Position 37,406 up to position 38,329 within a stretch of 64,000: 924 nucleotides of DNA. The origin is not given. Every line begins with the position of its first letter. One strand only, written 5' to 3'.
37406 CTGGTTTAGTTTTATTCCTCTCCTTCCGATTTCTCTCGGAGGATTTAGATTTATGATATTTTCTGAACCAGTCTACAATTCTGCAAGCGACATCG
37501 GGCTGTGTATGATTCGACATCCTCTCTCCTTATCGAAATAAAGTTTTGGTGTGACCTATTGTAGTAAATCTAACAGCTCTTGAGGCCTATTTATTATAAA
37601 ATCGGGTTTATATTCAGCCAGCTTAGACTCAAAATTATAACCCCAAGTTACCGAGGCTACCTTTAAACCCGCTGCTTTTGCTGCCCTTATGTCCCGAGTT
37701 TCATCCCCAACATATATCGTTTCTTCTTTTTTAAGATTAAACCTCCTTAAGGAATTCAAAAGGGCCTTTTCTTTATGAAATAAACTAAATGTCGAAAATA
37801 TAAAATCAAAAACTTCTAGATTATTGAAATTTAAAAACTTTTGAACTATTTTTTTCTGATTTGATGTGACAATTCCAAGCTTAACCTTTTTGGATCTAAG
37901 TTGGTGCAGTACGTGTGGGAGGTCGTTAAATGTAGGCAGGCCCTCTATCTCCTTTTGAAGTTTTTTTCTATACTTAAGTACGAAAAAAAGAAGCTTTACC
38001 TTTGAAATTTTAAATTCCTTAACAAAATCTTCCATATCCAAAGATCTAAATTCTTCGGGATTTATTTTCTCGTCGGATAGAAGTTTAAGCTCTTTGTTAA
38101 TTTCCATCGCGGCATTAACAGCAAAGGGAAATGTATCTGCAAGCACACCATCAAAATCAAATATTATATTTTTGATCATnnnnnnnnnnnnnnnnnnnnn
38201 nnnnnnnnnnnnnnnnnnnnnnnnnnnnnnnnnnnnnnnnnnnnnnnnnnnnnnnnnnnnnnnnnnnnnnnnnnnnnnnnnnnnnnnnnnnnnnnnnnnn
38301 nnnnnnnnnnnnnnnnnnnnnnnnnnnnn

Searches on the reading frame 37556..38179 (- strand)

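Call 80: search_protein_families(library=pfam, max_evalue=0.01, proteins=[window:37556-38179:-])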
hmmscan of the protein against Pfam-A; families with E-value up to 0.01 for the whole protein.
window:37556-38179:- (207 aa): 5 families
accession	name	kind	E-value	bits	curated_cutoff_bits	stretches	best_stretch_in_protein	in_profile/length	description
PF13419.12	HAD_2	-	1.3e-36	126.8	23.8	1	5-177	1-178/178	Haloacid dehalogenase-like hydrolase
PF00702.32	Hydrolase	-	9.7e-19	68.9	26.4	1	2-171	1-191/191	haloacid dehalogenase-like hydrolase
PF13242.12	Hydrolase_like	-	4e-08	33.5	22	1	140-198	10-71/75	HAD-hyrolase-like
PF08282.18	Hydrolase_3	-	0.00024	21.4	20.9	1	135-175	187-227/255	haloacid dehalogenase-like hydrolase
PF12710.13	HAD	-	0.0036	18.2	27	1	5-168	1-189/189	haloacid dehalogenase-like hydrolase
